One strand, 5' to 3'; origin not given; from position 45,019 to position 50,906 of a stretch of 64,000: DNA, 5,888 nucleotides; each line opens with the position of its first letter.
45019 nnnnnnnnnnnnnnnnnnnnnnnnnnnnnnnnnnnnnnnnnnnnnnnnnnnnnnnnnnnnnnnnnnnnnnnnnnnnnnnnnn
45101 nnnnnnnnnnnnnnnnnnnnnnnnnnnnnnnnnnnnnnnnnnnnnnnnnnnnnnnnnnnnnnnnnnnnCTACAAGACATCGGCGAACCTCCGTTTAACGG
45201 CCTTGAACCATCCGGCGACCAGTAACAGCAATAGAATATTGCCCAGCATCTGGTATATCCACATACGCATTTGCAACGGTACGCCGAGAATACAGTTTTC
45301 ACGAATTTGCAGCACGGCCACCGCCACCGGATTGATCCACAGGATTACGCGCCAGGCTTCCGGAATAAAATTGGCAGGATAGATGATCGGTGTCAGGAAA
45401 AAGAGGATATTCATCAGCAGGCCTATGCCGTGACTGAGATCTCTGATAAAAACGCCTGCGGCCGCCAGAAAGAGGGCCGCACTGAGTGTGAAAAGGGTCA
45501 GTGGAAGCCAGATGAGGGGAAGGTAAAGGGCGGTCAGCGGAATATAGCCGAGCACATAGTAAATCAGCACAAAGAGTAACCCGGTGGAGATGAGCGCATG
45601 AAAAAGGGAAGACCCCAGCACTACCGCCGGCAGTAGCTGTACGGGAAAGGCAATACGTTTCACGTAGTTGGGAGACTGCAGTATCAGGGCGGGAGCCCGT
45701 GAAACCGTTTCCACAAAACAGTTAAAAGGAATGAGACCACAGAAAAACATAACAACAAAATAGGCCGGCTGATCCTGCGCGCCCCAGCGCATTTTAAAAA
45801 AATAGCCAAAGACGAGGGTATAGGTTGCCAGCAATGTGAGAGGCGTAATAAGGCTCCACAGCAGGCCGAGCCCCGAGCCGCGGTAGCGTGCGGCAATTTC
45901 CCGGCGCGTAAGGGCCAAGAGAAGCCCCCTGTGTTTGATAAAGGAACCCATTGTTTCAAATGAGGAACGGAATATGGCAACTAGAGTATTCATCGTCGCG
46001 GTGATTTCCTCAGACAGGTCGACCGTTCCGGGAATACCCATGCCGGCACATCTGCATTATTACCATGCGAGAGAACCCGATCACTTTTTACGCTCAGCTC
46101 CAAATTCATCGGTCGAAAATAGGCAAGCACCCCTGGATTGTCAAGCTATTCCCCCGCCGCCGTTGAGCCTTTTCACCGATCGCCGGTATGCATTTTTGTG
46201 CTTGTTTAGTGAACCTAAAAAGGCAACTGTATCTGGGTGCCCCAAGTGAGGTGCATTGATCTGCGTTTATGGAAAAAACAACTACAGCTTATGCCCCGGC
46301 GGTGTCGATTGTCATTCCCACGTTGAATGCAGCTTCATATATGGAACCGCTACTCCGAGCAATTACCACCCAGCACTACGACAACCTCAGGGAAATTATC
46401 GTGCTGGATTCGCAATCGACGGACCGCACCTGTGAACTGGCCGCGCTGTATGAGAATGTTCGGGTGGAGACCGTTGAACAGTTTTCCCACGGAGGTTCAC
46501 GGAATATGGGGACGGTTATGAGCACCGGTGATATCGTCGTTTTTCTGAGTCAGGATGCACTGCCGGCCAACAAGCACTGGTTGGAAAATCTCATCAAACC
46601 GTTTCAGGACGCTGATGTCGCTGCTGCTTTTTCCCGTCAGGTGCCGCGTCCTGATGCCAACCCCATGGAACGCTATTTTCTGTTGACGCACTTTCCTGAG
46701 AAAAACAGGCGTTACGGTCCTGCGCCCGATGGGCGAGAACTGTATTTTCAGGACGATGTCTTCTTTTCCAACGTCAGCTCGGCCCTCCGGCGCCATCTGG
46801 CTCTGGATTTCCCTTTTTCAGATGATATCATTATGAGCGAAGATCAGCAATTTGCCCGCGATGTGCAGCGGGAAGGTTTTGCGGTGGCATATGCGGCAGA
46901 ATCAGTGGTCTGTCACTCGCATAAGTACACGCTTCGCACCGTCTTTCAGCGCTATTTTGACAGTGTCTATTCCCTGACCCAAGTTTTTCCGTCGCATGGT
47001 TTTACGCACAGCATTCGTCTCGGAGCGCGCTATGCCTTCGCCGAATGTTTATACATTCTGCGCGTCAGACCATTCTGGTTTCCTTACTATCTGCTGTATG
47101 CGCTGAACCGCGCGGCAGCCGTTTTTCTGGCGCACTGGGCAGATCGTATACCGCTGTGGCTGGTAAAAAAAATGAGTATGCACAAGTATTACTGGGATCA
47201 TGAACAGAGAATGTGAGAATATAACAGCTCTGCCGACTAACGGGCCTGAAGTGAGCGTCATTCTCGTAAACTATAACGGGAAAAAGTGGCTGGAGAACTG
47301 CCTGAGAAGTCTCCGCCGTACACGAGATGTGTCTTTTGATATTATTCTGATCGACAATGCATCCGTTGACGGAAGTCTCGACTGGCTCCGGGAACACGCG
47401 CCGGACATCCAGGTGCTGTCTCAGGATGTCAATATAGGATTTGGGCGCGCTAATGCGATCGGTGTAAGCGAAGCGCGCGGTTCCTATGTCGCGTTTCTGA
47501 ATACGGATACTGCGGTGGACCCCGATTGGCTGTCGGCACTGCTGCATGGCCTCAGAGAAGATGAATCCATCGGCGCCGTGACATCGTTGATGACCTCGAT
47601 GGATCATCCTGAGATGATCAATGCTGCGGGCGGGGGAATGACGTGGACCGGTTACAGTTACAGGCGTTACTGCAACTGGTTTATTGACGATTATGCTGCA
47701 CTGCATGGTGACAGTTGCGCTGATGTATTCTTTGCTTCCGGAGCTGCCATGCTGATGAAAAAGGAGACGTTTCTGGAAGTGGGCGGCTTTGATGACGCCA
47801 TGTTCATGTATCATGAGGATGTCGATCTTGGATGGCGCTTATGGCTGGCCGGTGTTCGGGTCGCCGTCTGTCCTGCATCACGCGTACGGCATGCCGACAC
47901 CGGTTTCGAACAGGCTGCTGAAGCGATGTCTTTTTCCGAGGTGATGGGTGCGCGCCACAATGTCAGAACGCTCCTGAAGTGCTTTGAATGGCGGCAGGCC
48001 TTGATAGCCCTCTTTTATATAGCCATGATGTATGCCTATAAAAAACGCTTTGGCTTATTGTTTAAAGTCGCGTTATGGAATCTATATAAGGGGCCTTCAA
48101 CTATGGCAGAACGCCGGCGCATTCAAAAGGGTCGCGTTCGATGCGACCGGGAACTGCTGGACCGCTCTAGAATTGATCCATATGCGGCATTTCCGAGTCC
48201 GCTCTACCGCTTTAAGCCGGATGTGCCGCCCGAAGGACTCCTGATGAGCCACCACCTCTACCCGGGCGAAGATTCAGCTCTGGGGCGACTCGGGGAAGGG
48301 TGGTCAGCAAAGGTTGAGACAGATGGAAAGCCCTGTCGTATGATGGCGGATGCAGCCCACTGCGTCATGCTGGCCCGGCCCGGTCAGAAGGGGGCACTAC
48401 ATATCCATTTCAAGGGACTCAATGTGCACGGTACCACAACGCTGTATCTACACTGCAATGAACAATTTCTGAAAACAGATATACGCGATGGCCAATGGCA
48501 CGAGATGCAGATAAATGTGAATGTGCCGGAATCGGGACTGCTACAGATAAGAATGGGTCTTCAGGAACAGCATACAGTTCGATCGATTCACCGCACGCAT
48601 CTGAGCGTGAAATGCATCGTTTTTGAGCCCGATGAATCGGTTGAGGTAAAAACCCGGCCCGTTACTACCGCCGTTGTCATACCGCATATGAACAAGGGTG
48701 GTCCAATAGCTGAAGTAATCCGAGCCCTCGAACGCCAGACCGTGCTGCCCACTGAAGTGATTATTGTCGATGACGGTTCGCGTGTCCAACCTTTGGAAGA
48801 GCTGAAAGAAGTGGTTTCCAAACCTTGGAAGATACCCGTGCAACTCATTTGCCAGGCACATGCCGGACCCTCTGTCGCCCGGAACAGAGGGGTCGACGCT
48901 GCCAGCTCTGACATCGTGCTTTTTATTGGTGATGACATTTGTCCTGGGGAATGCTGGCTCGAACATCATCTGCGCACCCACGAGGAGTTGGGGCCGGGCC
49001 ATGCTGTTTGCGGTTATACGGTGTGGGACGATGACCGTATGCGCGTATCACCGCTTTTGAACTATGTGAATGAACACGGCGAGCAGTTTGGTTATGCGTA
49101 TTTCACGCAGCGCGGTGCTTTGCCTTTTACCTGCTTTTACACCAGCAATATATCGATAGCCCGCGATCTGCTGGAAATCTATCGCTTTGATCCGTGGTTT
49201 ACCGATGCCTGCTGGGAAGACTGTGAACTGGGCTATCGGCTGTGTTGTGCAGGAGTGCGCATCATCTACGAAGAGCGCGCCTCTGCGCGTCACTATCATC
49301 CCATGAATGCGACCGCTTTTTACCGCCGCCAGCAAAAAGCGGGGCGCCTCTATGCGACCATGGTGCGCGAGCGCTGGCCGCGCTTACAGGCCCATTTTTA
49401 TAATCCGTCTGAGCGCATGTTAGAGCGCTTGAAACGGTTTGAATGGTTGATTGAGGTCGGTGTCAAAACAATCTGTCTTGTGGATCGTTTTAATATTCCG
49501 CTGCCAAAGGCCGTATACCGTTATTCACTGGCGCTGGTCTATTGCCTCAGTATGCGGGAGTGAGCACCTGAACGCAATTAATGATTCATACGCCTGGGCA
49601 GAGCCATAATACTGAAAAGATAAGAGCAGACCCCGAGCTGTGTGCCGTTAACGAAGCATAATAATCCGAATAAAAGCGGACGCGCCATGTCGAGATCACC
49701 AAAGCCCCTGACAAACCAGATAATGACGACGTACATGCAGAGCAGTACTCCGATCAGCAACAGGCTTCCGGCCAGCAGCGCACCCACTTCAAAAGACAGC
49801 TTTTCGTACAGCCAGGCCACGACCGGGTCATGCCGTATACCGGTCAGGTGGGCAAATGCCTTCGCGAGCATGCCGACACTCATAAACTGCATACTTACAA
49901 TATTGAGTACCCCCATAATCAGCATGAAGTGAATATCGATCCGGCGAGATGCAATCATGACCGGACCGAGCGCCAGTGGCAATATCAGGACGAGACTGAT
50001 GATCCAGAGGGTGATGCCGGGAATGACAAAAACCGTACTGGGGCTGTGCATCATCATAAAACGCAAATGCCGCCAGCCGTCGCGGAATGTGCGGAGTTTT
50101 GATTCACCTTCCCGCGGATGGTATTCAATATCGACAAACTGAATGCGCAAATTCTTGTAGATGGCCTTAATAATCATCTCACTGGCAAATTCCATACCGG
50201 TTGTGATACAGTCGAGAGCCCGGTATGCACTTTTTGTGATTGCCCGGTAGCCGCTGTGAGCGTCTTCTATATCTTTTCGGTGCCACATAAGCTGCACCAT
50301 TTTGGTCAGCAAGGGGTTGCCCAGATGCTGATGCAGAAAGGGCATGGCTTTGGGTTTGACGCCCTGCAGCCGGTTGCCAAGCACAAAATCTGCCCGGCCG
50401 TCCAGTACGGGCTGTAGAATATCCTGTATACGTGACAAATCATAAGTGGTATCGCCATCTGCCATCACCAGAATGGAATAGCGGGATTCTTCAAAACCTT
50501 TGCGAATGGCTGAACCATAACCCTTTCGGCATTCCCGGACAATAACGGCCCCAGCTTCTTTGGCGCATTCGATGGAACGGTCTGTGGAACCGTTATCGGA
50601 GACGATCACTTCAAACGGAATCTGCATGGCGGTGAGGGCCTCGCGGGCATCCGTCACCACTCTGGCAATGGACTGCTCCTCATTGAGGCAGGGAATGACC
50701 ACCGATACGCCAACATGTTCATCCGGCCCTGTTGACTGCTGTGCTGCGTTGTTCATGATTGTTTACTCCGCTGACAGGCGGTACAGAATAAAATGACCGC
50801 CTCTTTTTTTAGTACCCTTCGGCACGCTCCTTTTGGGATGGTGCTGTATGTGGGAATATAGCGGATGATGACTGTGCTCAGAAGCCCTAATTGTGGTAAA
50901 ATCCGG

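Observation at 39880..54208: ABC-transporter-dependent glycan biosynthesis island of 14 kb with unusually large multi-domain glycosyltransferases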

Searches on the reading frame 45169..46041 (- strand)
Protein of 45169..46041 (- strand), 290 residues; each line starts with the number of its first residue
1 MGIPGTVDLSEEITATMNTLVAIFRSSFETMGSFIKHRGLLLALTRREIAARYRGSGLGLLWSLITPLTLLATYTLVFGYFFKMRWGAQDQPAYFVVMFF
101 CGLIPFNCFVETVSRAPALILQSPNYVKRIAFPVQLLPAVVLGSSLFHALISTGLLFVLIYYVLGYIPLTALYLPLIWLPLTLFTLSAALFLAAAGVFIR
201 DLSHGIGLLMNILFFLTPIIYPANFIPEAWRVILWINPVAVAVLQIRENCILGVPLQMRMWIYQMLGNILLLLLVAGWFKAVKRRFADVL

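Call 3: search_protein_families(library=pfam, proteins=[window:45169-46041:-], max_evalue=0.01)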
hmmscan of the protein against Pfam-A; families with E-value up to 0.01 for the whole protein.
window:45169-46041:- (290 aa): 1 family
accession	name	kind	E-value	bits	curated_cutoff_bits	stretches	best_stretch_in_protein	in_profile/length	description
PF01061.29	ABC2_membrane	-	2.1e-26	93.2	26.9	1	41-249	3-209/211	ABC-2 type transporter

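Call 6: search_protein_families(library=ncbifam, proteins=[window:45169-46041:-], max_evalue=0.001)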
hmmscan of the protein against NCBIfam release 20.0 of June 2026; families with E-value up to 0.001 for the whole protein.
window:45169-46041:- (290 aa): 2 families
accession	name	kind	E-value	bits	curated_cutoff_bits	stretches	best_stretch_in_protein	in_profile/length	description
NF050053.1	CapPschTportKpsM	equivalog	3.6e-07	30.4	300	1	41-284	5-251/257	capsule polysaccharide transporter KpsM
NF050109.1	galactan_ABC_perm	equivalog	1.8e-06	27.7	380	1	24-265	7-247/272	galactan export ABC transporter permease subunit Wzm/RfbD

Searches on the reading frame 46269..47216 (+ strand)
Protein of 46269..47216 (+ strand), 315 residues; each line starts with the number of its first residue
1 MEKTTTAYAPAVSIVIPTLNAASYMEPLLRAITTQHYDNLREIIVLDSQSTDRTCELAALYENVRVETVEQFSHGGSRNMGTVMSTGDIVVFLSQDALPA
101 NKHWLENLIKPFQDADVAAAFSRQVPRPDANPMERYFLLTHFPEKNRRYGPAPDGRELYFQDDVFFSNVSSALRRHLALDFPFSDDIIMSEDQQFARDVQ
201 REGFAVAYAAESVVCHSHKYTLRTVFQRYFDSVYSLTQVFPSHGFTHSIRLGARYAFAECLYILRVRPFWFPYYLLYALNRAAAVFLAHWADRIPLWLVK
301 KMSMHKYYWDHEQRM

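Call 3: search_protein_families(library=pfam, proteins=[window:46269-47216:+], max_evalue=0.01)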
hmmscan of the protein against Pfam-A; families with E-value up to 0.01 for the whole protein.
window:46269-47216:+ (315 aa): 4 families
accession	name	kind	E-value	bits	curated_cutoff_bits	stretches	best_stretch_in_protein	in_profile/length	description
PF00535.33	Glycos_transf_2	-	6.6e-19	68.9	23.3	1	13-147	1-138/168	Glycosyl transferase family 2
PF13641.12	Glyco_tranf_2_3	-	4.9e-13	50.1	27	1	10-228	1-223/230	Glycosyltransferase like family 2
PF10111.15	Glyco_tranf_2_2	-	2.2e-06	27.8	27.3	1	13-100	1-95/276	Glycosyltransferase like family 2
PF13632.12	Glyco_trans_2_3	-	0.00019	21.8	27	1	90-285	2-186/198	Glycosyl transferase family group 2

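Call 6: search_protein_families(library=ncbifam, proteins=[window:46269-47216:+], max_evalue=0.001)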
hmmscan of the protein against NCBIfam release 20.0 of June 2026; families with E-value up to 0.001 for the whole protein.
window:46269-47216:+ (315 aa): 16 families
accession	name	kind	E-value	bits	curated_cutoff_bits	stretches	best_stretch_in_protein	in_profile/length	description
TIGR03965.1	mycofact_glyco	equivalog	4.3e-20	72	280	1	7-231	71-295/467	mycofactocin biosynthesis glycosyltransferase MftF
TIGR04283.1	glyco_like_mftF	equivalog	4.8e-17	62.3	182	1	12-230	1-199/221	TIGR04283 family arsenosugar biosynthesis glycosyltransferase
NF041875.1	EPS_EpsD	equivalog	8.4e-15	55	370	1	12-223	1-214/325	exopolysaccharide biosynthesis glycosyltransferase EpsD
NF010496.0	PRK13915.1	equivalog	5e-11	42.2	262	1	11-114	32-145/307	glucosyl-3-phosphoglycerate synthase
NF007482.0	PRK10073.1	equivalog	1.2e-10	41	423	1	9-98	5-97/334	glycosyltransferase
NF045692.1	OglycostaseCruG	equivalog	5.1e-10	38.8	600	1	5-58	36-88/386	2'-O-glycosyltransferase CruG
NF041394.1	GtaseAglG_Halo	equivalog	5.3e-10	39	440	1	12-139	3-139/304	glucosyl-dolichyl phosphate glucuronosyltransferase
NF038302.1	EPS_HpsE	equivalog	2.8e-09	36.4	300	1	12-145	3-151/307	hormogonium polysaccharide biosynthesis glycosyltransferase HpsE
NF047683.1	TeichurnBiosyTuaG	equivalog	2.6e-08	33.8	400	1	8-122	4-121/252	teichuronic acid biosynthesis protein TuaG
NF038299.1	EPS_HpsN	equivalog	2.1e-07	30.3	425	1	10-124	1-119/317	hormogonium polysaccharide biosynthesis glycosyltransferase HpsN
TIGR03469.1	HpnB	hypoth_equivalog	3.5e-07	29.6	379.25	1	7-59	41-93/386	hopene-associated glycosyltransferase HpnB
TIGR03937.1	PgaC_IcaA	equivalog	1e-06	28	422.3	1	5-120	40-158/407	poly-beta-1,6-N-acetyl-D-glucosamine synthase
NF050819.1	PolSacchBiosHfsG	equivalog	4.6e-06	26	500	1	7-293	9-291/302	polysaccharide biosynthesis protein HfsG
NF050050.1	ProtGlycPglI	equivalog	2.1e-05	24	500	1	10-97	2-94/306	GalNAc(5)-diNAcBac-PP-undecaprenol beta-1,3-glucosyltransferase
TIGR03111.1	glyc2_xrt_Gpos1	hypoth_equivalog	3e-05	23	363.95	1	4-122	43-166/439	TIGR03111 family XrtG-associated glycosyltransferase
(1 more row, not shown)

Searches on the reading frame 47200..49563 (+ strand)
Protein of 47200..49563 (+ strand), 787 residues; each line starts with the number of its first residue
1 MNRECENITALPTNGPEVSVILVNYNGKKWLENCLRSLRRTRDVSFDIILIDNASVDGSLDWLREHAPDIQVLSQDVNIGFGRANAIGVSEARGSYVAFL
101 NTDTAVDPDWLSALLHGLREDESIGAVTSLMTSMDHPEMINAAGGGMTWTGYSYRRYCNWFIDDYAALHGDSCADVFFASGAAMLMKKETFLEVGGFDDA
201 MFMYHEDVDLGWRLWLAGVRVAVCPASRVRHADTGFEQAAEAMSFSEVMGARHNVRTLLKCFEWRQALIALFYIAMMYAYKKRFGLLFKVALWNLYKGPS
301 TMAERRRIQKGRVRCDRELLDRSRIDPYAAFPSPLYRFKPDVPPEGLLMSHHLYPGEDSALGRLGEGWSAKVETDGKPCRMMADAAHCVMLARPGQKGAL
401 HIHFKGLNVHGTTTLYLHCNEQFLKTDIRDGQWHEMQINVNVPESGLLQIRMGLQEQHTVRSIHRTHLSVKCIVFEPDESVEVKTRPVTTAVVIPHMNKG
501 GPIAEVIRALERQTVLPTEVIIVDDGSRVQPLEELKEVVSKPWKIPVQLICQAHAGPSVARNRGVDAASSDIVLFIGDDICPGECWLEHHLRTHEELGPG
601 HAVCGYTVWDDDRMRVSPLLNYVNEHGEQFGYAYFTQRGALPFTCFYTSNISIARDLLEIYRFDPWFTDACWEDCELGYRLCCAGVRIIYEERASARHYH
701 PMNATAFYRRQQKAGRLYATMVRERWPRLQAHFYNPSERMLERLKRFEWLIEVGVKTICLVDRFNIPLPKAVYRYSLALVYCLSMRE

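Call 3: search_protein_families(library=pfam, proteins=[window:47200-49563:+], max_evalue=0.01)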
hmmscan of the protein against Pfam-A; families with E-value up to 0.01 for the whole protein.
window:47200-49563:+ (787 aa): 7 families
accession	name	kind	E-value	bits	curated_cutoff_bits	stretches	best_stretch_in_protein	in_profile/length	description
PF00535.33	Glycos_transf_2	-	6.3e-44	150.3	23.3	2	19-133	1-118/168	Glycosyl transferase family 2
PF13641.12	Glyco_tranf_2_3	-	1.7e-34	120.3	27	2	16-233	1-213/230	Glycosyltransferase like family 2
PF10111.15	Glyco_tranf_2_2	-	2e-20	73.8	27.3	2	22-227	6-212/276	Glycosyltransferase like family 2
PF13632.12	Glyco_trans_2_3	-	4.8e-13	49.8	27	2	96-230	1-122/198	Glycosyl transferase family group 2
PF13506.12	Glyco_transf_21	-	1.5e-08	34.8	21.7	1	87-229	24-152/174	Glycosyl transferase family 21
PF02709.20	Glyco_transf_7C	-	0.00048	20.2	23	1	181-226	21-67/78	N-terminal domain of galactosyltransferase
PF21000.2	RMI1_N_N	-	0.0095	17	23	0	106-121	9-24/49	RMI1, N-terminal helical domain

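Call 6: search_protein_families(library=ncbifam, proteins=[window:47200-49563:+], max_evalue=0.001)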
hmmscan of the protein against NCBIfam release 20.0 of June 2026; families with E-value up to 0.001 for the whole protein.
window:47200-49563:+ (787 aa): 23 families
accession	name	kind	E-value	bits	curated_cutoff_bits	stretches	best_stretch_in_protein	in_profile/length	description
NF041875.1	EPS_EpsD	equivalog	1.9e-58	198.4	370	2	492-725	3-234/325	exopolysaccharide biosynthesis glycosyltransferase EpsD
TIGR03965.1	mycofact_glyco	equivalog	3.2e-43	148.3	280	2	14-232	72-281/467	mycofactocin biosynthesis glycosyltransferase MftF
NF007482.0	PRK10073.1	equivalog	1.9e-28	99.5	423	2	16-116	6-108/334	glycosyltransferase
TIGR03937.1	PgaC_IcaA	equivalog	2.4e-27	95.9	422.3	2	14-128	43-160/407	poly-beta-1,6-N-acetyl-D-glucosamine synthase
TIGR04283.1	glyco_like_mftF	equivalog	4.7e-22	78.7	182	2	18-225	1-179/221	TIGR04283 family arsenosugar biosynthesis glycosyltransferase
NF038302.1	EPS_HpsE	equivalog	9.5e-22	77.3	300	2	18-131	3-124/307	hormogonium polysaccharide biosynthesis glycosyltransferase HpsE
NF047683.1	TeichurnBiosyTuaG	equivalog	2e-21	76.8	400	2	14-124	4-117/252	teichuronic acid biosynthesis protein TuaG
NF041394.1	GtaseAglG_Halo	equivalog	1.9e-16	60.2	440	2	501-657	16-167/304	glucosyl-dolichyl phosphate glucuronosyltransferase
NF050819.1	PolSacchBiosHfsG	equivalog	4.3e-16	58.9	500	1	490-707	14-225/302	polysaccharide biosynthesis protein HfsG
NF038299.1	EPS_HpsN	equivalog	3.2e-15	55.9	425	2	490-611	3-122/317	hormogonium polysaccharide biosynthesis glycosyltransferase HpsN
NF050050.1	ProtGlycPglI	equivalog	2.1e-11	43.8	500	1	491-579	5-93/306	GalNAc(5)-diNAcBac-PP-undecaprenol beta-1,3-glucosyltransferase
TIGR01556.1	rhamnosyltran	subfamily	3.6e-11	42.8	200.55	1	44-232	20-201/281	rhamnosyltransferase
TIGR03111.1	glyc2_xrt_Gpos1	hypoth_equivalog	2.4e-10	39.8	363.95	1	12-201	45-237/439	TIGR03111 family XrtG-associated glycosyltransferase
NF010496.0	PRK13915.1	equivalog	3.2e-07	29.7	262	0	476-580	20-127/307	glucosyl-3-phosphoglycerate synthase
NF045692.1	OglycostaseCruG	equivalog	2.5e-06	26.7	600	0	489-537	42-90/386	2'-O-glycosyltransferase CruG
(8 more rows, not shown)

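Call 11: search_solved_structures(query=window:47200-49563:+, max_evalue=0.001)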
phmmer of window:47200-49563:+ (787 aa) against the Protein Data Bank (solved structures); distinct sequences matched with E-value up to 0.001: 28.
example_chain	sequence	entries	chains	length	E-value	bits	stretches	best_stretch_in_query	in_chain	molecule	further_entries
2z87_A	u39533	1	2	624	8.2e-19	70.1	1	13-158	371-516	Chondroitin synthase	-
2z86_A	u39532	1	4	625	8.2e-19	70.1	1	13-158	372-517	Chondroitin synthase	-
5hea_A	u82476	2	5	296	4.9e-13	51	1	547-614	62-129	Putative glycosyltransferase (GalT1)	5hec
6p61_A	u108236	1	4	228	4.2e-11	44.6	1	15-128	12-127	Glycosyltransferase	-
1xhb_A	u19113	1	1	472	8.3e-11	43.6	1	10-232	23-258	Polypeptide N-acetylgalactosaminyltransferase 1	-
8v9q_A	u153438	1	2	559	1.2e-10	43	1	10-232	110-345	Polypeptide N-acetylgalactosaminyltransferase 1 soluble form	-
6e7i_A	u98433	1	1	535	1e-09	40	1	31-232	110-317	Polypeptide N-acetylgalactosaminyltransferase 2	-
6nqt_A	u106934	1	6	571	1.2e-09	39.8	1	31-232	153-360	Polypeptide N-acetylgalactosaminyltransferase 2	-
6pxu_A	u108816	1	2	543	1.7e-09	39.3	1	14-232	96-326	Polypeptide N-acetylgalactosaminyltransferase 12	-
3bcv_A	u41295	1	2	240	3e-09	38.4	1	16-114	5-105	Putative glycosyltransferase protein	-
2ffu_A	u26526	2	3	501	5.5e-09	37.6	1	31-232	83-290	Polypeptide N-acetylgalactosaminyltransferase 2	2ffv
6egs_A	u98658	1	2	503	5.5e-09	37.6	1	31-232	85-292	Polypeptide N-acetylgalactosaminyltransferase 2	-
4d11_C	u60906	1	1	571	7.3e-09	37.2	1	31-232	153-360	POLYPEPTIDE GALNAC-TRANSFERASE T2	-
4d0t_A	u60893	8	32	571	7.3e-09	37.2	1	31-232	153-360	POLYPEPTIDE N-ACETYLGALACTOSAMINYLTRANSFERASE 2 | POLYPEPTIDE GALNAC-TRANSFERASE T2 | GALNAC-T2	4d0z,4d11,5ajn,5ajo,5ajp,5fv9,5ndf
2d7i_A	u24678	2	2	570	5e-08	34.4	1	16-232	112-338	Polypeptide N-acetylgalactosaminyltransferase 10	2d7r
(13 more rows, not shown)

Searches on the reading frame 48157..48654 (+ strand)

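Call 84: search_protein_families(library=pfam, proteins=[window:48157-48654:+], max_evalue=10)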
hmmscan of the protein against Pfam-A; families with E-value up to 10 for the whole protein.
window:48157-48654:+ (166 aa): 2 families
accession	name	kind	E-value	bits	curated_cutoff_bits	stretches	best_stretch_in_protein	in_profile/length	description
PF02210.31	Laminin_G_2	-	0.17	12.8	22.9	1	97-131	46-71/126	Laminin G domain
PF16871.11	DUF5077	-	0.22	12.1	24.6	1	74-134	39-100/122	Domain of unknown function (DUF5077)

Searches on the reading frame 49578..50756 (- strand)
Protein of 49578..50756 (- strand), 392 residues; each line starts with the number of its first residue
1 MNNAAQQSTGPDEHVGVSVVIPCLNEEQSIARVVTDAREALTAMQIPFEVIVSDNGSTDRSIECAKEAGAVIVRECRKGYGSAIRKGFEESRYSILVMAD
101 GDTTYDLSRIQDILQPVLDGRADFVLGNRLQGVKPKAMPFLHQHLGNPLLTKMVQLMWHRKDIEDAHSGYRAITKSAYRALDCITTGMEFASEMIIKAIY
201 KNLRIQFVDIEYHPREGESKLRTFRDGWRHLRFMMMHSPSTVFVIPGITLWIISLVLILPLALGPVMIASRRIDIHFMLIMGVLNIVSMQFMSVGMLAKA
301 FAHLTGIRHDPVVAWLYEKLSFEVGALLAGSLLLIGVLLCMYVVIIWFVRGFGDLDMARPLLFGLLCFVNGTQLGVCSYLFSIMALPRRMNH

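Call 3: search_protein_families(library=pfam, proteins=[window:49578-50756:-], max_evalue=0.01)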
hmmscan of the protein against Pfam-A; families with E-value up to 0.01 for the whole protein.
window:49578-50756:- (392 aa): 2 families
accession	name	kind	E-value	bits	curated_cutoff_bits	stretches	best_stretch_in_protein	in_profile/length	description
PF00535.33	Glycos_transf_2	-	7.3e-22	78.5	23.3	1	18-179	1-165/168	Glycosyl transferase family 2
PF13641.12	Glyco_tranf_2_3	-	3e-06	27.9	27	1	17-126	3-120/230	Glycosyltransferase like family 2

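Call 6: search_protein_families(library=ncbifam, proteins=[window:49578-50756:-], max_evalue=0.001)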
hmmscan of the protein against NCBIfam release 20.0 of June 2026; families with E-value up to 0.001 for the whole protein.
window:49578-50756:- (392 aa): 12 families
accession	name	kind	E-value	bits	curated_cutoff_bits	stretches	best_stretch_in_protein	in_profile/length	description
TIGR04182.1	glyco_TIGR04182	equivalog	1.4e-47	162.5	325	1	17-299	2-280/293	S-layer glycoprotein N-glycosyltransferase AglJ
NF041391.1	DPhHxTase_Halo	equivalog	3.6e-26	91.5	375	1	24-228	4-199/213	dolichyl-phosphate hexose transferase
NF058614.1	PPMAGASynPpgS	equivalog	1.2e-19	70.7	370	1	17-210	2-196/226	polyprenyl-phospho-N-acetylgalactosaminyl synthase PpgS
NF010496.0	PRK13915.1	equivalog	1.4e-13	50.6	262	1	15-118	31-143/307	glucosyl-3-phosphoglycerate synthase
TIGR04283.1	glyco_like_mftF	equivalog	1.1e-12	48.1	182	1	17-115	1-95/221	TIGR04283 family arsenosugar biosynthesis glycosyltransferase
NF047588.1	GlcsyltransPgfSStrep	equivalog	8.3e-10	38.4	500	1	17-299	3-285/308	glycosyltransferase PgfS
TIGR03937.1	PgaC_IcaA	equivalog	1.6e-08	33.9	422.3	1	8-116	38-149/407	poly-beta-1,6-N-acetyl-D-glucosamine synthase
NF007986.1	PRK10714.1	equivalog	2.3e-08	33.4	529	1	17-104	8-102/316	undecaprenyl-phosphate 4-deoxy-4-formamido-L-arabinose transferase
NF041875.1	EPS_EpsD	equivalog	3.7e-06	26.6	370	1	17-155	1-141/325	exopolysaccharide biosynthesis glycosyltransferase EpsD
TIGR03965.1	mycofact_glyco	equivalog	5.4e-06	25.5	280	1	7-105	66-167/467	mycofactocin biosynthesis glycosyltransferase MftF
NF041865.1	EpsU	equivalog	7.4e-06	25.2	700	1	16-94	40-120/394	exopolysaccharide biosynthesis GT2 family glycosyltransferase EpsU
NF038302.1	EPS_HpsE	equivalog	6.2e-05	22.1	300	1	17-88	3-74/307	hormogonium polysaccharide biosynthesis glycosyltransferase HpsE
